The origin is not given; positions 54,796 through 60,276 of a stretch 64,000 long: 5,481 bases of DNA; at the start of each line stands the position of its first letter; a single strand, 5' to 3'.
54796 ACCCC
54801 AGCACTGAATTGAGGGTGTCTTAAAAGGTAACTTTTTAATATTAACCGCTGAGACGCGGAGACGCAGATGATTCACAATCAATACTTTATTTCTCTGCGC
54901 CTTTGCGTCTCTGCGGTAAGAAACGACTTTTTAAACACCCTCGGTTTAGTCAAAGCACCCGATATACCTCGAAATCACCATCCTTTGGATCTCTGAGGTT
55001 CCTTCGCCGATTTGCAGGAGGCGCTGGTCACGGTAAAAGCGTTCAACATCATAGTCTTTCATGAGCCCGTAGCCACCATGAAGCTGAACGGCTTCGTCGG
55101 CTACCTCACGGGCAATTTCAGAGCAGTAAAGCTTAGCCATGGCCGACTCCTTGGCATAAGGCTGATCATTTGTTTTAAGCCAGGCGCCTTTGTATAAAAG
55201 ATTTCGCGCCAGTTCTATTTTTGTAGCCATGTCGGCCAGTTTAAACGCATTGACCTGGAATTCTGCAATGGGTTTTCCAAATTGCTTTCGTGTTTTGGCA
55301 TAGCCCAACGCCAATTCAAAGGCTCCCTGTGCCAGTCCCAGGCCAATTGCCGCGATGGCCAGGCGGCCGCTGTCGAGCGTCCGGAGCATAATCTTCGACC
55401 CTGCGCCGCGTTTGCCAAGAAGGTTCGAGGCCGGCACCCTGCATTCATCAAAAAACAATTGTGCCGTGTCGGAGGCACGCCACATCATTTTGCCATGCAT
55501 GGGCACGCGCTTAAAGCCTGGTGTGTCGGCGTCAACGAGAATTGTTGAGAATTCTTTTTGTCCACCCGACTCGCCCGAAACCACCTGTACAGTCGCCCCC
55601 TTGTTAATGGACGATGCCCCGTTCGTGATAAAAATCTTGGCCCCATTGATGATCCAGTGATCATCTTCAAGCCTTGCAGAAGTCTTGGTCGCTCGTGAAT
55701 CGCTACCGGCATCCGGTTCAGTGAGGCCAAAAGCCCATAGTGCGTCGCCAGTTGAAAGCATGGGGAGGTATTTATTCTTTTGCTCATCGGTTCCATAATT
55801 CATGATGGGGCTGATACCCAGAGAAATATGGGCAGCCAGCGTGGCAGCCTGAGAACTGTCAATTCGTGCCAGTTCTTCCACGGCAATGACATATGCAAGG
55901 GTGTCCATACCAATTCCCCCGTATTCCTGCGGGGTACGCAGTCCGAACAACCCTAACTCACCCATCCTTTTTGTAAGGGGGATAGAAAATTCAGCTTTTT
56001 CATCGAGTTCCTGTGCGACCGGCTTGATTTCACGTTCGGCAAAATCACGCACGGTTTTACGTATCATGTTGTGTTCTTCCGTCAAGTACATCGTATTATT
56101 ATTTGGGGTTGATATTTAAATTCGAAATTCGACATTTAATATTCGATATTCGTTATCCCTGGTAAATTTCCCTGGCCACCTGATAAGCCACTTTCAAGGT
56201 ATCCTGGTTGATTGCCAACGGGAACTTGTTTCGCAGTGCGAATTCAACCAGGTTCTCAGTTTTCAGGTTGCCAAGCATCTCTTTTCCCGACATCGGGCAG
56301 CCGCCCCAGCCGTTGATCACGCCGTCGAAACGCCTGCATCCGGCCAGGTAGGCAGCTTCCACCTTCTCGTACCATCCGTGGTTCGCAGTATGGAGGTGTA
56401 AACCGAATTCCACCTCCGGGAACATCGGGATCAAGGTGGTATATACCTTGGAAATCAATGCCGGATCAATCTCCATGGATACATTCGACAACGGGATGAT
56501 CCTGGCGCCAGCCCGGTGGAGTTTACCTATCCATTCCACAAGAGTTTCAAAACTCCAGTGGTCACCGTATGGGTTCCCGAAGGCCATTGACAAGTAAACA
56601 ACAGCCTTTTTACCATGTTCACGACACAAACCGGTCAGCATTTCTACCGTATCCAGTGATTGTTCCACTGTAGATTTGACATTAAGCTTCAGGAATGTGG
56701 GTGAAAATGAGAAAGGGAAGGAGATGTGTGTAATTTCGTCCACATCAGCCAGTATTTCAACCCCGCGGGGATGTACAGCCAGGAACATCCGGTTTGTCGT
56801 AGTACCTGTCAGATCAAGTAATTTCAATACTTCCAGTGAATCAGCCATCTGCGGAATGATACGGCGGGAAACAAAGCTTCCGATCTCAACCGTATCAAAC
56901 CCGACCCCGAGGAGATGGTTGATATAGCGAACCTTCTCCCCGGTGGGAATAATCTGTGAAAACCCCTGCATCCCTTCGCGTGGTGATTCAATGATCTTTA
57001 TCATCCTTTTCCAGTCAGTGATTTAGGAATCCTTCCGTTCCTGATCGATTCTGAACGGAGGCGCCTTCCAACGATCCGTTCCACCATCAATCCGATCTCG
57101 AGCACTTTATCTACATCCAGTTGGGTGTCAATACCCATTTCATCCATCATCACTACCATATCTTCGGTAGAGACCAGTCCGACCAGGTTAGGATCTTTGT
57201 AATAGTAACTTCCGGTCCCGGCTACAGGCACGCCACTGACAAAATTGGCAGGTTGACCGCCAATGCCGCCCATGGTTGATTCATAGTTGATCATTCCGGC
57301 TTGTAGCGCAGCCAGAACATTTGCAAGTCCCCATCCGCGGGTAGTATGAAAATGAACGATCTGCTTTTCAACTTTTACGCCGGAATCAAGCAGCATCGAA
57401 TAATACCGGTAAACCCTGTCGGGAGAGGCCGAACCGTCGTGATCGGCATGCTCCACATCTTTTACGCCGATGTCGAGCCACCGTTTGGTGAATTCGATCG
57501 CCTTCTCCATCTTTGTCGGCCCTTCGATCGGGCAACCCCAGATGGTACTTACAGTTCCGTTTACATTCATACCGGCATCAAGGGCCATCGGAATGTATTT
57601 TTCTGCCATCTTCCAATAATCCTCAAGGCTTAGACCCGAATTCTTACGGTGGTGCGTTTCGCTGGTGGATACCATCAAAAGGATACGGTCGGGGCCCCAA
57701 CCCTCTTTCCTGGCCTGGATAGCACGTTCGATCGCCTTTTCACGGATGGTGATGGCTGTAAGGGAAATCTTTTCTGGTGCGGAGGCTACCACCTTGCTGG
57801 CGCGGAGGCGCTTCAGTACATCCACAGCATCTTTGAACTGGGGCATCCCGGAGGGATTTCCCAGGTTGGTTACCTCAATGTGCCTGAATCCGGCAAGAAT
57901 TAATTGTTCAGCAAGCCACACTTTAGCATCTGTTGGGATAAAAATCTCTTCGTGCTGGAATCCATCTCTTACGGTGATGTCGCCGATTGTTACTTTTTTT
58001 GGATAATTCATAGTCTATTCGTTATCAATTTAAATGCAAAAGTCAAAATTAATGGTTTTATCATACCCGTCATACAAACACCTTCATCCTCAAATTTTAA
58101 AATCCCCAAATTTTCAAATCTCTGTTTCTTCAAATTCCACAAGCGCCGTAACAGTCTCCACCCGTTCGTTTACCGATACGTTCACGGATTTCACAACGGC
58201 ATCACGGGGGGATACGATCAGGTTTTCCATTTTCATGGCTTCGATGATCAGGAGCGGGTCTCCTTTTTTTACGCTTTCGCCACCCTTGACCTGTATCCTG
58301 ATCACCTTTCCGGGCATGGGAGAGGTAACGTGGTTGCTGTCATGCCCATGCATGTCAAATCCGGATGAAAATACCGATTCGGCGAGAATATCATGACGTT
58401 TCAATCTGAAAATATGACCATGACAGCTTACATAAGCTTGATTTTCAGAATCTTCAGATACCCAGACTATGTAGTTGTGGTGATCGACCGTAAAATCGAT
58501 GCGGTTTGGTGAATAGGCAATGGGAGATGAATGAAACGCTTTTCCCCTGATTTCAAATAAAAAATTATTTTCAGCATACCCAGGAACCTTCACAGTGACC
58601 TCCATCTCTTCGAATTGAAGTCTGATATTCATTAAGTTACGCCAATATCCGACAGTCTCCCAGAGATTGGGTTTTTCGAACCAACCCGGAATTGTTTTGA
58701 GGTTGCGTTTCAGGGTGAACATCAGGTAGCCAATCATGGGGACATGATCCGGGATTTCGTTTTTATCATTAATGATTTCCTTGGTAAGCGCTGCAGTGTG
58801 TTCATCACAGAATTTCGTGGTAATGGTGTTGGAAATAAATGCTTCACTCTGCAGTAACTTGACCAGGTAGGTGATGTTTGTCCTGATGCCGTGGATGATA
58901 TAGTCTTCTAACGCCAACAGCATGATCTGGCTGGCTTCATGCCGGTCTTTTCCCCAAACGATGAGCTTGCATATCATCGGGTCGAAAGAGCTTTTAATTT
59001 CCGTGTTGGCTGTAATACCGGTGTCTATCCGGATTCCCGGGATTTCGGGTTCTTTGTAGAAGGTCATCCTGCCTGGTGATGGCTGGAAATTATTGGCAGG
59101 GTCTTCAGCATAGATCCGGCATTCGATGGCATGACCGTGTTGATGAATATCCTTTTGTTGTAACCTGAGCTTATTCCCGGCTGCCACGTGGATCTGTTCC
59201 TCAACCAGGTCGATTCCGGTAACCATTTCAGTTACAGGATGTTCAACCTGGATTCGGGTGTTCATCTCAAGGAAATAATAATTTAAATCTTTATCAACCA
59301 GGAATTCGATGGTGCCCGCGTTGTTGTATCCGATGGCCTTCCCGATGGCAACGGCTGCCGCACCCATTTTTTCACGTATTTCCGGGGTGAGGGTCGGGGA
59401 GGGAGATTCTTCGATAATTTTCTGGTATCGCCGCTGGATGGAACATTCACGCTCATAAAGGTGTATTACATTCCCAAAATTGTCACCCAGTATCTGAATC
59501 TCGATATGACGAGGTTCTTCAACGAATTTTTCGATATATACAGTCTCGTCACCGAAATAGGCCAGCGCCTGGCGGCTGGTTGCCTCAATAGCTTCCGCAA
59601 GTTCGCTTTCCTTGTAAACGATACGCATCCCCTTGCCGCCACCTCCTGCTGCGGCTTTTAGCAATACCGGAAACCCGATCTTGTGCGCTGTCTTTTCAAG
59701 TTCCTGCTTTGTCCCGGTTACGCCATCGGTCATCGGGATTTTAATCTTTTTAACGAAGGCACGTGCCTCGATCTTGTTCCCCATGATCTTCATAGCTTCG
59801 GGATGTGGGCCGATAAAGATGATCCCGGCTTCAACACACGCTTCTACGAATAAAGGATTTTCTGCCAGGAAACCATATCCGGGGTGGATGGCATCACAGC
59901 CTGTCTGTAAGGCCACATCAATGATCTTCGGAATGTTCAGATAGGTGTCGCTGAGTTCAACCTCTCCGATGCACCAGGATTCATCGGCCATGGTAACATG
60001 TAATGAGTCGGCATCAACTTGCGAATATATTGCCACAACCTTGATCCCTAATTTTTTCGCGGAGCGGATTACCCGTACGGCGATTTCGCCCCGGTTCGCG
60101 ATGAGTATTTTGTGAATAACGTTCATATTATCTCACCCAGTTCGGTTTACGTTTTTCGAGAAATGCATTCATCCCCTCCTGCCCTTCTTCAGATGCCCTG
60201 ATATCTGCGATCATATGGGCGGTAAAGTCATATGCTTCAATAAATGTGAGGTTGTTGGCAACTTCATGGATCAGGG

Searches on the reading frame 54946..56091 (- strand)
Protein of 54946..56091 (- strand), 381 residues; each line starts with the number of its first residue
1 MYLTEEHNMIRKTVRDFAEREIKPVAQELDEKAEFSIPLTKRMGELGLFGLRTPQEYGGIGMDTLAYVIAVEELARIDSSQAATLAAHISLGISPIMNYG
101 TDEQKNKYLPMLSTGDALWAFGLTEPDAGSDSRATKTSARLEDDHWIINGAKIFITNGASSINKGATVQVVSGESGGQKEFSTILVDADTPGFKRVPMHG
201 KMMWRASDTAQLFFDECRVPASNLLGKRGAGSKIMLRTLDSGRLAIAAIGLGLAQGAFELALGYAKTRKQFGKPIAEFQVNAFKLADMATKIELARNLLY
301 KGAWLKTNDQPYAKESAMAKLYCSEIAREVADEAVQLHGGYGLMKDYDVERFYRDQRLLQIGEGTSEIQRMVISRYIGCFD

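Call 6: search_protein_families(library=pfam, proteins=[window:54946-56091:-], max_evalue=0.01)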
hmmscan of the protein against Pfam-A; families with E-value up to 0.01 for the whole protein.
window:54946-56091:- (381 aa): 5 families
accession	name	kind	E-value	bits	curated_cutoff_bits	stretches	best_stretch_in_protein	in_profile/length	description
PF00441.29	Acyl-CoA_dh_1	-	8e-52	175.8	22.4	1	229-376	1-148/150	Acyl-CoA dehydrogenase, C-terminal domain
PF02771.21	Acyl-CoA_dh_N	-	5.6e-40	136.7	22.9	1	4-116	1-113/113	Acyl-CoA dehydrogenase, N-terminal domain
PF08028.16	Acyl-CoA_dh_2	-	7.8e-22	78.4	22.7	1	244-361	1-128/134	Acyl-CoA dehydrogenase, C-terminal domain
PF02770.24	Acyl-CoA_dh_M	-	2.7e-18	66.4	33.3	1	120-217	1-97/97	Acyl-CoA dehydrogenase, middle domain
PF22924.1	ACOX_C_alpha1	-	0.0014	18.9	27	0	315-376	106-167/169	Acyl-CoA oxidase, C-alpha1 domain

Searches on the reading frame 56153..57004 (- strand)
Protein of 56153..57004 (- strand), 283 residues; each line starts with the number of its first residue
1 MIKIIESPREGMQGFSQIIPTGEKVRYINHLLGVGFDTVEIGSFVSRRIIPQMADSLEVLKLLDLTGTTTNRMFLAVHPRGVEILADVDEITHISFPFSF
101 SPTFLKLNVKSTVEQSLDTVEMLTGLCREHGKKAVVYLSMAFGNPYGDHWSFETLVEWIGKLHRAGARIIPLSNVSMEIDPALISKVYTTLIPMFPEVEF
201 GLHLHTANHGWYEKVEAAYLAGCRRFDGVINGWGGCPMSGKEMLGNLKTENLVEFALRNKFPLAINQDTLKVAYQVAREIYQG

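Call 6: search_protein_families(library=pfam, proteins=[window:56153-57004:-], max_evalue=0.01)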
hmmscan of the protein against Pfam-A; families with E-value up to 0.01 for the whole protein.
window:56153-57004:- (283 aa): 1 family
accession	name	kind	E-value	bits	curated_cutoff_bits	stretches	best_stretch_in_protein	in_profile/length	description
PF00682.25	HMGL-like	-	3.3e-15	56.6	29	1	7-266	8-249/260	HMGL-like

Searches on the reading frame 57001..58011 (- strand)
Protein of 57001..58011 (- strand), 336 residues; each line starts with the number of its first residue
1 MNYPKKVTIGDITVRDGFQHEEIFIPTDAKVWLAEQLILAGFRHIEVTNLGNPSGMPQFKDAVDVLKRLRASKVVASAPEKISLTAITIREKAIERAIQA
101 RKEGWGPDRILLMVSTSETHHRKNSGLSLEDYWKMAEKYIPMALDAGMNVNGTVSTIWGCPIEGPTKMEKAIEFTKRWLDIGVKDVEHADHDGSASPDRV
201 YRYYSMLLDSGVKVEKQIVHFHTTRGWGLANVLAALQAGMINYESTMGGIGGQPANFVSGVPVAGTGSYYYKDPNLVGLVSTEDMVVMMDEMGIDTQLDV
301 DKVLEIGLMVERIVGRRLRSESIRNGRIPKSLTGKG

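Call 6: search_protein_families(library=pfam, proteins=[window:57001-58011:-], max_evalue=0.01)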
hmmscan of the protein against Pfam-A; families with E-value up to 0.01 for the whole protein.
window:57001-58011:- (336 aa): 1 family
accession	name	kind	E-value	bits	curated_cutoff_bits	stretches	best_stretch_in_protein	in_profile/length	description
PF00682.25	HMGL-like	-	1.9e-30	106.6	29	1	7-309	2-259/260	HMGL-like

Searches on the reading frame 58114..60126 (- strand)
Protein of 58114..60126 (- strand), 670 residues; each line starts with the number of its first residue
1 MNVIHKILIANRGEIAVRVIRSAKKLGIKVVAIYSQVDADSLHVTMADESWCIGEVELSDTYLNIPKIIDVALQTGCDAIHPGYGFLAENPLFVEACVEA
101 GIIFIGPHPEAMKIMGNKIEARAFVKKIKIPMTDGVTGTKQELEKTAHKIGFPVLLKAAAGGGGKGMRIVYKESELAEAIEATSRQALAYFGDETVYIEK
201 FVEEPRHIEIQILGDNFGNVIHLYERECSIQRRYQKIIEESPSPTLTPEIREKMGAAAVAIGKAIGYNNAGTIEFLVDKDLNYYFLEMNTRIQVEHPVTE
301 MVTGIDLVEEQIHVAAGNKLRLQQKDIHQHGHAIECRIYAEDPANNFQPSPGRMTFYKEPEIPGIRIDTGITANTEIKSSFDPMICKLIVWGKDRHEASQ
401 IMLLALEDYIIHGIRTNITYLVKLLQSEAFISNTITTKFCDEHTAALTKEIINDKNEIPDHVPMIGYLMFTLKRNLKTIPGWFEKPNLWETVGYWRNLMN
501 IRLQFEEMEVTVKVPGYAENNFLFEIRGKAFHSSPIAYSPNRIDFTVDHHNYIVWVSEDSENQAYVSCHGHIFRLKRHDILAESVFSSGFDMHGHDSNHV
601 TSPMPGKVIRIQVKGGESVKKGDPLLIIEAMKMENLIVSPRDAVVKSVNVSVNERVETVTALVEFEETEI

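Call 19: search_protein_families(library=pfam, proteins=[window:58114-60126:-], max_evalue=0.001)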
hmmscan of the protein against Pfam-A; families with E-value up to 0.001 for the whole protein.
window:58114-60126:- (670 aa): 8 families
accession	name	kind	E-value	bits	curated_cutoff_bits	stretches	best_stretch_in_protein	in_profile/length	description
PF02786.22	CPSase_L_D2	-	1.2e-74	250.8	19.8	1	118-321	2-209/211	Carbamoyl-phosphate synthase L chain, ATP binding domain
PF00289.28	Biotin_carb_N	-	6.1e-45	152.6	25.5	1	4-112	2-110/110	Biotin carboxylase, N-terminal domain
PF02785.25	Biotin_carb_C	-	4.4e-36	123.7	32.4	1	335-441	1-107/108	Biotin carboxylase C-terminal domain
PF00364.28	Biotin_lipoyl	-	1.4e-15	57.3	22.1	1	599-664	2-72/73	Biotin-requiring enzyme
PF07478.18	Dala_Dala_lig_C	-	2.2e-13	50.6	24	1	139-290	24-174/204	D-ala D-ala ligase C-terminus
PF02222.28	ATP-grasp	-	1.5e-08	34.9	27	1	126-280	4-152/179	ATP-grasp domain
PF08443.16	RimK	-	3.6e-06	27.1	21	1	126-311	12-184/188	RimK-like ATP-grasp domain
PF13533.13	Biotin_lipoyl_2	-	4.6e-05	23.6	29.8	0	600-629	3-32/32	Biotin-lipoyl like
